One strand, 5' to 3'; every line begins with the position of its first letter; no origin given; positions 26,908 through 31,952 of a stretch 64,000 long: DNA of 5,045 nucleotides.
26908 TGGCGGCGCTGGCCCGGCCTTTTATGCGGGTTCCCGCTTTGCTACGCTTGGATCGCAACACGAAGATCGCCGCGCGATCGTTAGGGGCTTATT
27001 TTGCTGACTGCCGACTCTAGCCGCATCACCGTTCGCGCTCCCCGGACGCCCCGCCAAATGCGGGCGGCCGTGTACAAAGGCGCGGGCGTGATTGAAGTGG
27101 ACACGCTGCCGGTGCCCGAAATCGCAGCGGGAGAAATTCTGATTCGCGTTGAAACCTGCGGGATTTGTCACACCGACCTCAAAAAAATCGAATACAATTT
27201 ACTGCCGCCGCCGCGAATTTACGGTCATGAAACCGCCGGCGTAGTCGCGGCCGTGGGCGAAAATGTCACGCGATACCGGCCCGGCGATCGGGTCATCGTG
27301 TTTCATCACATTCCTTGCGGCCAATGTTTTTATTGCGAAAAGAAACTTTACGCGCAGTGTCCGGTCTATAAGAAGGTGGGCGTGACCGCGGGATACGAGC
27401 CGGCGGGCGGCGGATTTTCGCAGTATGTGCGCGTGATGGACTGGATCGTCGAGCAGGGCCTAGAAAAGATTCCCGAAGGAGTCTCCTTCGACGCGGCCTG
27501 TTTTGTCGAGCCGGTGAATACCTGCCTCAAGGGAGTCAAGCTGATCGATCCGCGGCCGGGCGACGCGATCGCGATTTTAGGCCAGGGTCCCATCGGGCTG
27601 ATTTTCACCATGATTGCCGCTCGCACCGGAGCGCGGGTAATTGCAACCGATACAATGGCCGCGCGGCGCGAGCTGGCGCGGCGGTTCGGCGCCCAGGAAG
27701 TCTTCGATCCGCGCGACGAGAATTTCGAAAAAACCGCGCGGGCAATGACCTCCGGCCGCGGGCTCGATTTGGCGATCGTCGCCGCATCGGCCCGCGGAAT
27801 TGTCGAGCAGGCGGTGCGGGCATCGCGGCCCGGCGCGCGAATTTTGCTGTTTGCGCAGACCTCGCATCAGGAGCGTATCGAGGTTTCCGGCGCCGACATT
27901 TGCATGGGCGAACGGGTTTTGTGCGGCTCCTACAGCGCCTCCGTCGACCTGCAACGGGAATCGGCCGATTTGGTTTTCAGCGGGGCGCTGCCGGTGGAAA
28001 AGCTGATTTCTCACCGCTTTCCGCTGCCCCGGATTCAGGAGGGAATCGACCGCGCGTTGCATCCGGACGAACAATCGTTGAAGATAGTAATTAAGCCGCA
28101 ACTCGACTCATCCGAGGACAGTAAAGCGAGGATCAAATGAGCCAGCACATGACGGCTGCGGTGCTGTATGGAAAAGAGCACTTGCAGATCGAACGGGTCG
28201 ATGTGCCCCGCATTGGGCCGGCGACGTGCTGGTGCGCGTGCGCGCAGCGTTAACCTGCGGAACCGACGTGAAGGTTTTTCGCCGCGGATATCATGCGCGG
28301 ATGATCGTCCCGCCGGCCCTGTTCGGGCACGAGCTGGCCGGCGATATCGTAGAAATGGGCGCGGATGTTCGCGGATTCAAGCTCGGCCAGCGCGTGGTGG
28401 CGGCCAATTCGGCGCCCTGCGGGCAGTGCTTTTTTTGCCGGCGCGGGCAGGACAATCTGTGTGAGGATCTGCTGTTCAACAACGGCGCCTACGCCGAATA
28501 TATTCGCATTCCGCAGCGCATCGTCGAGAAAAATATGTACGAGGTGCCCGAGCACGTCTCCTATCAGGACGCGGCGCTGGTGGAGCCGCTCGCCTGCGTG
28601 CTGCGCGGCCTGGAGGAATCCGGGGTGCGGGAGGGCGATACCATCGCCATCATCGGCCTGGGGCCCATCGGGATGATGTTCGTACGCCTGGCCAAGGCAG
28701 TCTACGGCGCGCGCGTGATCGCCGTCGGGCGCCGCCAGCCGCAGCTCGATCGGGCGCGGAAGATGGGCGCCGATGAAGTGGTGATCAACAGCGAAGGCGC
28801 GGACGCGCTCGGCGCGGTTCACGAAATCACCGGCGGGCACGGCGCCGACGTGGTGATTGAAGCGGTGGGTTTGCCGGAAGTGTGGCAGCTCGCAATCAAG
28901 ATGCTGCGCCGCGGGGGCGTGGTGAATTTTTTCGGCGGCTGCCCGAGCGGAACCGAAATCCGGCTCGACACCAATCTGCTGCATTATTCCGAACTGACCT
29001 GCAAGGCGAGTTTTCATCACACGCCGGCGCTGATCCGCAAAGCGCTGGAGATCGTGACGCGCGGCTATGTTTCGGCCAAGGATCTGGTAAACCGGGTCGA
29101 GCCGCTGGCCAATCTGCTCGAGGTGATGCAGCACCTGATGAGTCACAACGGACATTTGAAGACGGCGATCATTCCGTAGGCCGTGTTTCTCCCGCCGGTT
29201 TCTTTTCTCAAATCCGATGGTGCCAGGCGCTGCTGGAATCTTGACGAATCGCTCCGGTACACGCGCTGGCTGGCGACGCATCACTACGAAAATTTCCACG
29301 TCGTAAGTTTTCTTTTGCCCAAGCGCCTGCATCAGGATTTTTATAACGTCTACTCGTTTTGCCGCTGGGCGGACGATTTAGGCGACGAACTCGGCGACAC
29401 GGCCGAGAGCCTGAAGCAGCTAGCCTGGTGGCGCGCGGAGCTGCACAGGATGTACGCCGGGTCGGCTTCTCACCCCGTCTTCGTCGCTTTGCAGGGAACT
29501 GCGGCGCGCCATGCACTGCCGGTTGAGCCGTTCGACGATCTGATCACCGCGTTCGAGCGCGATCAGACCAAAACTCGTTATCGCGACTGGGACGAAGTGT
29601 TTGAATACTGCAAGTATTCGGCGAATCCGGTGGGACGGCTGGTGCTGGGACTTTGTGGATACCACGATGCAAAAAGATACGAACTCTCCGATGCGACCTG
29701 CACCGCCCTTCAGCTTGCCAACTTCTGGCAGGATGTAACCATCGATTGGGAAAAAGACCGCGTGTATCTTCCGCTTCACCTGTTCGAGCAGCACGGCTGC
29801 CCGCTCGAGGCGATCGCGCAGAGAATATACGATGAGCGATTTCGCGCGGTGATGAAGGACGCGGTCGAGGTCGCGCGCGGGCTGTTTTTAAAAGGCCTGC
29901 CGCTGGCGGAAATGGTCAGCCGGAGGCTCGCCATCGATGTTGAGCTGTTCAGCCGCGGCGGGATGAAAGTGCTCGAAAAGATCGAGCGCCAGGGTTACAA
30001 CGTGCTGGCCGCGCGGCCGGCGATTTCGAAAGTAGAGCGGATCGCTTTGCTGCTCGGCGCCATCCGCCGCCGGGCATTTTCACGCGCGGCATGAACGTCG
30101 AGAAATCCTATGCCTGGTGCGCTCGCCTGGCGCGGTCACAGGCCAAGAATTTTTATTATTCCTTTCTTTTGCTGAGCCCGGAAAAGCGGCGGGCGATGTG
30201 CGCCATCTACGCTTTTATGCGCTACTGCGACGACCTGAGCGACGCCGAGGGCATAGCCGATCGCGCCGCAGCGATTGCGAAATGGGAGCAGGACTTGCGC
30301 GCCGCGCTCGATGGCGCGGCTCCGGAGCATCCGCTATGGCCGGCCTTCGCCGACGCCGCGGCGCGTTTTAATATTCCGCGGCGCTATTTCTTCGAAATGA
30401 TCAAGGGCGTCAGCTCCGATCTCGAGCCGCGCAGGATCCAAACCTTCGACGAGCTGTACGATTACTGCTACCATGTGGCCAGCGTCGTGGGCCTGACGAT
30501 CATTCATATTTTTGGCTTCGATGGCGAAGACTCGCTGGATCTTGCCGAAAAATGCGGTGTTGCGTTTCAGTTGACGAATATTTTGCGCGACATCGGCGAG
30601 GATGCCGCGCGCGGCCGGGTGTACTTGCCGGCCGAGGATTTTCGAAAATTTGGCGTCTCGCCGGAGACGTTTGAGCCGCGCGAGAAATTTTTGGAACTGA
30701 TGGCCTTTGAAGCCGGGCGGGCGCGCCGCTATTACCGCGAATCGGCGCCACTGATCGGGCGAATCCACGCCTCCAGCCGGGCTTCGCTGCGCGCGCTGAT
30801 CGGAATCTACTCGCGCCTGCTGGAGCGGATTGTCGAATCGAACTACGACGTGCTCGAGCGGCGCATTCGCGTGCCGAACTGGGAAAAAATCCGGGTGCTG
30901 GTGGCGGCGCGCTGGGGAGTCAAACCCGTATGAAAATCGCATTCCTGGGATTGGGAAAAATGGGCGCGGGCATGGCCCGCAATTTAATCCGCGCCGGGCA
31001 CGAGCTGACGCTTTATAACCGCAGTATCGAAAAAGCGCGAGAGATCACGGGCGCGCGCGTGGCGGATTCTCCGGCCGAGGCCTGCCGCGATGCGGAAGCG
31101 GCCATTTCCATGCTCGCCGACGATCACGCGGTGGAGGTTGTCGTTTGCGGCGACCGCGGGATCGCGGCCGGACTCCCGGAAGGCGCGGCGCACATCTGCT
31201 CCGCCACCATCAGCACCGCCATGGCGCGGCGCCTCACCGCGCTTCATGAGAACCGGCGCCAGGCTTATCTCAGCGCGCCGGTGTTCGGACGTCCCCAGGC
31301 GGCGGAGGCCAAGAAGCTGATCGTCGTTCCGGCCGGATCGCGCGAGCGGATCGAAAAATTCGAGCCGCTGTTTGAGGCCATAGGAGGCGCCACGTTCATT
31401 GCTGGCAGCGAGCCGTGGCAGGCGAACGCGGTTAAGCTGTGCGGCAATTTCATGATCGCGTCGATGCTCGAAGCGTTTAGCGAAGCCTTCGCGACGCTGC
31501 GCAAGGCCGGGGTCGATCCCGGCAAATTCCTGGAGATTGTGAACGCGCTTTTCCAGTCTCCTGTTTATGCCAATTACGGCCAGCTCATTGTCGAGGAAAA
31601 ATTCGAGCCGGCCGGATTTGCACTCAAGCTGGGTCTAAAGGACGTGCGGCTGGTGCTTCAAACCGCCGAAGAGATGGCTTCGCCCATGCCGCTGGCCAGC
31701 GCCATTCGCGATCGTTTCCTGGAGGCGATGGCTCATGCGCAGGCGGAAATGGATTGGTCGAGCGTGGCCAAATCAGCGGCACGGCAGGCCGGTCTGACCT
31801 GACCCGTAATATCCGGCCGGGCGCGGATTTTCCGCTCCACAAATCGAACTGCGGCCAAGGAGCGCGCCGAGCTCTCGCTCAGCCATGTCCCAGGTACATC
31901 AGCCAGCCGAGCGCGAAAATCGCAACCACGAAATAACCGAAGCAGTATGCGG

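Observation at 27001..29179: Two polyol-type Zn dehydrogenases embedded between hpnG and hpnC: candidates for the unassigned ribosylhopane-to-bacteriohopanetetrol reductase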

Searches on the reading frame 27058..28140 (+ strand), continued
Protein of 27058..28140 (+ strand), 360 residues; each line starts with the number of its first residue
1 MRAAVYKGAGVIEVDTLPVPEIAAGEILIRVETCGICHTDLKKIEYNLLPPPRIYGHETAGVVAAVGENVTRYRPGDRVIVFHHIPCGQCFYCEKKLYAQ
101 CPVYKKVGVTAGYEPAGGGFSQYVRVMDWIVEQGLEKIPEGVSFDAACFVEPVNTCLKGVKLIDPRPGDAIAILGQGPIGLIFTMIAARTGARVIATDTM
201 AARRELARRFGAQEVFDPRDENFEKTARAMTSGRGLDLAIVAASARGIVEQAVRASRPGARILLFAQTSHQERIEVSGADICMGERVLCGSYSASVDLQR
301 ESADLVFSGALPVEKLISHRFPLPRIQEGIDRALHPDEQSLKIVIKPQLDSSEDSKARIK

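Call 98: get_annotated_region(hit=H55, flank=9000)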
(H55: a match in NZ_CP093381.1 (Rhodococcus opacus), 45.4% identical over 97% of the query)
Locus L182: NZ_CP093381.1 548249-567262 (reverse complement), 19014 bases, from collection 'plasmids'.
description: Rhodococcus opacus strain S8 plasmid pLPS8, complete sequence
organism: Rhodococcus opacus (NCBI taxid 37919)
taxonomy: Bacteria; Actinomycetota; Actinomycetes; Mycobacteriales; Nocardiaceae; Rhodococcus; Rhodococcus opacus
host: -; source: cell culture,forest soil; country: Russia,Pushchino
typing (MOB-suite, as given by PLSDB): non-mobilizable
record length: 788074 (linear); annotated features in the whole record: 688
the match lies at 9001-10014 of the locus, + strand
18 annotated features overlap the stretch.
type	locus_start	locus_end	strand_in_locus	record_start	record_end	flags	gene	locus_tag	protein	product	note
CDS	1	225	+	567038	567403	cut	-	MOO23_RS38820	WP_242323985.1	metalloregulator ArsR/SmtB family transcription factor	GO:0006355 - regulation of DNA-templated transcription [Evidence IEA]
CDS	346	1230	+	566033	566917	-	-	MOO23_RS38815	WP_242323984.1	hypothetical protein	-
CDS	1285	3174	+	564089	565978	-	-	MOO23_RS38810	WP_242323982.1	phosphoenolpyruvate carboxykinase (GTP)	GO:0006094 - gluconeogenesis [Evidence IEA]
CDS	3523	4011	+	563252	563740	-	-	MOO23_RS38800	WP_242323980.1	DUF5313 family protein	-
CDS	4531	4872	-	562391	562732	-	-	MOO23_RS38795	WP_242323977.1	WhiB family transcriptional regulator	-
CDS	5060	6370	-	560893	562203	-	-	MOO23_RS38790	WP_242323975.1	MFS transporter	-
CDS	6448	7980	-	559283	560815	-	-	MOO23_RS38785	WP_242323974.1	FGGY-family carbohydrate kinase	GO:0016310 - phosphorylation [Evidence IEA]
CDS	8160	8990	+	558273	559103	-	-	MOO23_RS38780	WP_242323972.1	DeoR/GlpR family DNA-binding transcription regulator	-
CDS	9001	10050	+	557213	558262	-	-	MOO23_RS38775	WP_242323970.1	zinc-binding dehydrogenase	-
CDS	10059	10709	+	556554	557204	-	-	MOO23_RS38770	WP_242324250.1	class II aldolase/adducin family protein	-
CDS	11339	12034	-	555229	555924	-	-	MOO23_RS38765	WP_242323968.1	class I SAM-dependent methyltransferase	-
CDS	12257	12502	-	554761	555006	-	-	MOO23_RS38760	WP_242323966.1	transcriptional regulator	-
CDS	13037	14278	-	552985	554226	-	-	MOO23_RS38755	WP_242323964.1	saccharopine dehydrogenase NADP-binding domain-containing protein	-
CDS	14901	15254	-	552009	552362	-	-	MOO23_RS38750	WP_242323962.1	XRE family transcriptional regulator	-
CDS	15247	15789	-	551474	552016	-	-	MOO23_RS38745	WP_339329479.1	hypothetical protein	-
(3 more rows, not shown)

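Call 100: get_annotated_region(hit=H68, flank=6000)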
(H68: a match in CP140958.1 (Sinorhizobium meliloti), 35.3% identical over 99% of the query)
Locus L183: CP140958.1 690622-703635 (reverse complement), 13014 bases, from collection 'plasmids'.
description: Sinorhizobium meliloti strain ml45 plasmid pSymA, complete sequence
organism: Sinorhizobium meliloti (NCBI taxid 382)
taxonomy: Bacteria; Pseudomonadota; Alphaproteobacteria; Hyphomicrobiales; Rhizobiaceae; Sinorhizobium; Sinorhizobium meliloti
host: -; source: Medicago lupulina,whole organism; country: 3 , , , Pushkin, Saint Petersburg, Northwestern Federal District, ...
typing (MOB-suite, as given by PLSDB): conjugative; relaxase MOBQ; mating-pair formation MPF_T
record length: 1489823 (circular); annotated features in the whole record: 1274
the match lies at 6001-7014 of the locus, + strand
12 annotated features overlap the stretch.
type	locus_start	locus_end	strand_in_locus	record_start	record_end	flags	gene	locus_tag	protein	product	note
CDS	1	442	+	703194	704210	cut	-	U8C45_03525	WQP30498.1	zinc-binding dehydrogenase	-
CDS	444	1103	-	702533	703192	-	-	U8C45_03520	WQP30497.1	TetR/AcrR family transcriptional regulator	-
CDS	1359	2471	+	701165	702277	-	-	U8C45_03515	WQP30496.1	sugar ABC transporter substrate-binding protein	-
CDS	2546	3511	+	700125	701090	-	-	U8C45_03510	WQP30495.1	ABC transporter permease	-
CDS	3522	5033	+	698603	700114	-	-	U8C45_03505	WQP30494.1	sugar ABC transporter ATP-binding protein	-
CDS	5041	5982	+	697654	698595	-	-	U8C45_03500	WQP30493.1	ABC transporter permease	-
CDS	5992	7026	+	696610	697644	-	-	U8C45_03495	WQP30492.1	alcohol dehydrogenase catalytic domain-containing protein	-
CDS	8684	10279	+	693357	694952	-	-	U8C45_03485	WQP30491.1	GMC family oxidoreductase N-terminal domain-containing protein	-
CDS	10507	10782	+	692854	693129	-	-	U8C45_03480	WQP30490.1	type II toxin-antitoxin system ParD family antitoxin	-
CDS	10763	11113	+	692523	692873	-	-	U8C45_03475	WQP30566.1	type II toxin-antitoxin system RelE/ParE family toxin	-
CDS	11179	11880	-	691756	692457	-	-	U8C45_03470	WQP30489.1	aldo/keto reductase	-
CDS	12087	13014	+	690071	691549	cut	ltrA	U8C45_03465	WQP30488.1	group II intron reverse transcriptase/maturase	-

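Call 111: predict_structure(alignment_id=A3)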
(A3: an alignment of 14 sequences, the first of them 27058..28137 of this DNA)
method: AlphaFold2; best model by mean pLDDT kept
length: 360 residues; sequences in the alignment: 14
mean_pLDDT: 49.2   pTM: 0.51
mean pLDDT of the five models: 49.2, 48.7, 47.4, 45.0, 40.4
residues with pLDDT >= 90: 20; 70-90: 59; 50-70: 52; < 50: 229
segments of 3 or more residues with pLDDT < 50: 1-149, 266-284, 287-300, 316-351, 353-360
pLDDT, mean of each block of 10 residues (from residue 1): 25 29 33 34 31 29 35 35 39 36 31 27 32 37 45 61 82 75 81 84 75 86 89 88 62 78 53 36 45 39 53 46 35 33 28 44
secondary structure, 60 per line:
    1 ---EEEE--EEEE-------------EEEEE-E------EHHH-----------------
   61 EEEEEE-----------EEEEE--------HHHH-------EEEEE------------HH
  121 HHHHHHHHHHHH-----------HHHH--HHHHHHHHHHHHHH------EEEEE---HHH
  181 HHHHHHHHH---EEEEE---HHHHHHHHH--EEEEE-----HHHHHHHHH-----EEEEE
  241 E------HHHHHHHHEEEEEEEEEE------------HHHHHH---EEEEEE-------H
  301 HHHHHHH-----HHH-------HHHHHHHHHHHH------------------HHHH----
elements in order: E4-7 E10-13 E27-31 E61-66 E78-82 H91-94 E102-106 H119-132 H144-147 H150-163 E170-174 H178-189 E193-197 H201-209 E212-216 H222-230 E236-241 H248-255 E256-265 H278-283 E287-292 H300-307 H323-334 H353-356

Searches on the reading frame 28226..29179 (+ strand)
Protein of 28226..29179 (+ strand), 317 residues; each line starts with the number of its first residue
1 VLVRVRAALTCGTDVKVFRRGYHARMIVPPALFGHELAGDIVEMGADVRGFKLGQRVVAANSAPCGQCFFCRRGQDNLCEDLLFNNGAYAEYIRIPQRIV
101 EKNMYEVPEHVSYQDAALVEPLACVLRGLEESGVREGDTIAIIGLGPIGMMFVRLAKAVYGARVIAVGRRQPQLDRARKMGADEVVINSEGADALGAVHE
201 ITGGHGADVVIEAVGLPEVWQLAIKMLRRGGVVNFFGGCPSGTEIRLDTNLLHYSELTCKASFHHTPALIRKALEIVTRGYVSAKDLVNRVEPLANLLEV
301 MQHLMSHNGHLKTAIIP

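Call 7: search_protein_families(library=ncbifam, proteins=[window:28226-29179:+], max_evalue=0.00001)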
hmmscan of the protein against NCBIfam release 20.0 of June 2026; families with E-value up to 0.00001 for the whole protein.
window:28226-29179:+ (317 aa): 22 families
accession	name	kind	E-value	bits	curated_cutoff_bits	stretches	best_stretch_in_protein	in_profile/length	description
TIGR00692.1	tdh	equivalog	1.2e-47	162.6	458.35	1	1-258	26-281/340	L-threonine 3-dehydrogenase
NF041097.1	keto_inos_dh_IolM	equivalog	1.6e-46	158.7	450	1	2-307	57-380/389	scyllo-inosose 3-dehydrogenase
NF003808.0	PRK05396.1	equivalog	2.5e-44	151.6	380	1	2-249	29-275/341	L-threonine 3-dehydrogenase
NF010344.0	PRK13771.1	subfamily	2.4e-36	125.4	349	1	2-308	29-326/334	putative alcohol dehydrogenase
NF007489.0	PRK10083.1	equivalog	4.8e-34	117.8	376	1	3-288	29-307/339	Zn-dependent oxidoreductase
TIGR03451.1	mycoS_dep_FDH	equivalog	2e-33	115.7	512.9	2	130-252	170-289/358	S-(hydroxymethyl)mycothiol dehydrogenase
NF041172.1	AcrlCoa_red_Thmprot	equivalog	7e-32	110.7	500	1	2-283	29-302/334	acryloyl-CoA reductase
NF007375.0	PRK09880.1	equivalog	2.4e-30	105.5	469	1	2-302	31-328/344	L-idonate 5-dehydrogenase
NF047908.1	AldhRedAhr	equivalog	2.8e-28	98.8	470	1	9-307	39-325/335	NADPH-dependent aldehyde reductase Ahr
NF006940.0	PRK09422.1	equivalog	4.1e-28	98.3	344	1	2-303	28-324/338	alcohol dehydrogenase AdhP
TIGR03366.1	HpnZ_proposed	hypoth_equivalog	4.7e-28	98.3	328.1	1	1-295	8-313/315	putative phosphonate catabolism associated alcohol dehydrogenase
TIGR03989.1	Rxyl_3153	subfamily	1.5e-25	90.2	440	2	87-237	139-287/370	NDMA-dependent alcohol dehydrogenase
NF007642.0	PRK10309.1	equivalog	5.4e-25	88.3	550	1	2-226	29-249/347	galactitol-1-phosphate 5-dehydrogenase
TIGR02818.1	adh_III_F_hyde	equivalog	6.8e-23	81.3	543.95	2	130-257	179-307/368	S-(hydroxymethyl)glutathione dehydrogenase/class III alcohol dehydrogenase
TIGR03201.1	dearomat_had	equivalog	3e-21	75.9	338.65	1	2-313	27-343/349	6-hydroxycyclohex-1-ene-1-carbonyl-CoA dehydrogenase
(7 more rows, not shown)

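Call 8: search_protein_families(library=pfam, proteins=[window:28226-29179:+], max_evalue=0.01)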
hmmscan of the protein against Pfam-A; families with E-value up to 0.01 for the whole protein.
window:28226-29179:+ (317 aa): 5 families
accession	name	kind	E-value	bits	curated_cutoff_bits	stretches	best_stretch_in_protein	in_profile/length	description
PF00107.32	ADH_zinc_N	-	2.8e-26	92.4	31.8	1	147-277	1-127/129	Zinc-binding dehydrogenase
PF08240.17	ADH_N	-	4.3e-24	85.2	23.5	1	2-100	6-99/104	Alcohol dehydrogenase GroES-like domain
PF16912.11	Glu_dehyd_C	-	4.8e-08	33.2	34.9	1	117-254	5-146/211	Glucose dehydrogenase C-terminus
PF13602.12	ADH_zinc_N_2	-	0.00049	21.5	27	1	180-306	1-125/134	Zinc-binding dehydrogenase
PF02826.25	2-Hacid_dh_C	-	0.0015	18.4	25.1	1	136-182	35-80/178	D-isomer specific 2-hydroxyacid dehydrogenase, NAD binding domain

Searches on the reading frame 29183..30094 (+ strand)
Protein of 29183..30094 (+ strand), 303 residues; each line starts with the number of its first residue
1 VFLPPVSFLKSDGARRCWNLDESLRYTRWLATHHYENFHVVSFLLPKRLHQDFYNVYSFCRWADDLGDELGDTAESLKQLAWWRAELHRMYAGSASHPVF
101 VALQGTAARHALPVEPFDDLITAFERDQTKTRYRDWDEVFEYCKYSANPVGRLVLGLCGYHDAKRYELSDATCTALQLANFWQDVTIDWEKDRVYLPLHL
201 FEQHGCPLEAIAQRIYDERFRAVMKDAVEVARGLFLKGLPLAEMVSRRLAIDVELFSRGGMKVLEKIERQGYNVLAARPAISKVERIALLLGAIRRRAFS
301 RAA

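Call 7: search_protein_families(library=ncbifam, proteins=[window:29183-30094:+], max_evalue=0.00001)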
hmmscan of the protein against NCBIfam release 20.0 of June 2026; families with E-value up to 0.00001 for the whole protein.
window:29183-30094:+ (303 aa): 5 families
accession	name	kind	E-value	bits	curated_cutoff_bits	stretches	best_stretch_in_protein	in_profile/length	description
TIGR03464.1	HpnC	equivalog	1.6e-101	339.3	250.45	1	31-294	2-266/267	squalene synthase HpnC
TIGR03465.1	HpnD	equivalog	3e-59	200.2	278.6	1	35-291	6-262/267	presqualene diphosphate synthase HpnD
NF045686.1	PhytoSynCyanob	equivalog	2.5e-31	108.9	550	1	16-293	13-303/310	15-cis-phytoene synthase CrtB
NF045921.1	PhytnSynCrtBRhod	equivalog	8.9e-23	81.2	500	1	33-299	16-281/307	15-cis-phytoene synthase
NF042419.1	Phyto_syn_CrtB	equivalog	5.6e-19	68.8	480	1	38-301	18-290/306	15-cis-phytoene synthase CrtB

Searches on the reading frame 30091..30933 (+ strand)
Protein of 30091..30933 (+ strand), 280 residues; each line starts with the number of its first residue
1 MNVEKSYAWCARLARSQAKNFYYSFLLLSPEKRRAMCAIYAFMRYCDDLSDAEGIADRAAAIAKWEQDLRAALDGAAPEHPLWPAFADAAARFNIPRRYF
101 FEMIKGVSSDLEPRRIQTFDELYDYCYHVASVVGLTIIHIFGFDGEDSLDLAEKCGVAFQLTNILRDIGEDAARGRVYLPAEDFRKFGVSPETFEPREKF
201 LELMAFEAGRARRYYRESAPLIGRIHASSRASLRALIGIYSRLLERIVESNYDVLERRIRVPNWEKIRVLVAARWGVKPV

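Call 7: search_protein_families(library=ncbifam, proteins=[window:30091-30933:+], max_evalue=0.00001)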
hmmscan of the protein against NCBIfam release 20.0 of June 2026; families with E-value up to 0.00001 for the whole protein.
window:30091-30933:+ (280 aa): 6 families
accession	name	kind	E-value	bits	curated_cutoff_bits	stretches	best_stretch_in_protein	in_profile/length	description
TIGR03465.1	HpnD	equivalog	6.6e-78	261.4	278.6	1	14-273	2-264/267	presqualene diphosphate synthase HpnD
NF045686.1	PhytoSynCyanob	equivalog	2e-56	191.4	550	1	2-273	16-303/310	15-cis-phytoene synthase CrtB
TIGR03464.1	HpnC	equivalog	3.1e-53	181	250.45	1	14-274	2-266/267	squalene synthase HpnC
NF045921.1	PhytnSynCrtBRhod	equivalog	7.7e-39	134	500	1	4-273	4-275/307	15-cis-phytoene synthase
NF042419.1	Phyto_syn_CrtB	equivalog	4.6e-37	128.2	480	1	18-273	15-282/306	15-cis-phytoene synthase CrtB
TIGR01559.1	squal_synth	equivalog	1.1e-08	34.7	286.75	1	114-190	129-209/337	squalene synthase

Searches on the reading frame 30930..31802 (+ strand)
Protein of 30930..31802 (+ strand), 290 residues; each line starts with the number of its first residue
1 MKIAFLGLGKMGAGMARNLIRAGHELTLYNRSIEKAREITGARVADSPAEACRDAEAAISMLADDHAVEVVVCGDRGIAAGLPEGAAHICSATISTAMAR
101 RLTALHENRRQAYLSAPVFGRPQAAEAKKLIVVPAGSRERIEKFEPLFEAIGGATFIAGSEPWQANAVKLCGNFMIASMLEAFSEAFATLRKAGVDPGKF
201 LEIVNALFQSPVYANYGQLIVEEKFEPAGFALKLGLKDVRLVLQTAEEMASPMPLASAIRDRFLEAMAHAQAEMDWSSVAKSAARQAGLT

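Call 7: search_protein_families(library=ncbifam, proteins=[window:30930-31802:+], max_evalue=0.00001)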
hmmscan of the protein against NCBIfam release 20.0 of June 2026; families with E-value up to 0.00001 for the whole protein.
window:30930-31802:+ (290 aa): 9 families
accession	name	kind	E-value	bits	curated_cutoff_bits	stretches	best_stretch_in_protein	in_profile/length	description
TIGR01505.1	tartro_sem_red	equivalog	3.6e-42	144.6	340.75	1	2-285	1-285/291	2-hydroxy-3-oxopropionate reductase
NF008592.0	PRK11559.1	equivalog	8.4e-42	143.5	397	1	1-282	3-285/296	2-hydroxy-3-oxopropionate reductase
TIGR01692.1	HIBADH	equivalog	8.7e-41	140.1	291.6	1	5-281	1-285/288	3-hydroxyisobutyrate dehydrogenase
NF043037.1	ThreonDh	equivalog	1.3e-39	136.4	350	1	2-282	4-286/297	L-threonate dehydrogenase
NF012005.0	PRK15461.1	equivalog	1.7e-36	125.9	348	1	2-290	3-293/298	sulfolactaldehyde 3-reductase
NF011633.0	PRK15059.1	equivalog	1.1e-28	100.3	451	1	1-281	1-281/292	2-hydroxy-3-oxopropionate reductase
NF007161.0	PRK09599.1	subfamily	3.7e-08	32.9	271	1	1-75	1-70/302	NADP-dependent phosphogluconate dehydrogenase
NF006765.0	PRK09287.1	equivalog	5.4e-07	28.9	413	1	2-74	5-77/476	NADP-dependent phosphogluconate dehydrogenase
TIGR00872.1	gnd_rel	equivalog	1.5e-06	27.6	297.2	1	1-196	1-198/299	phosphogluconate dehydrogenase (NAD(+)-dependent, decarboxylating)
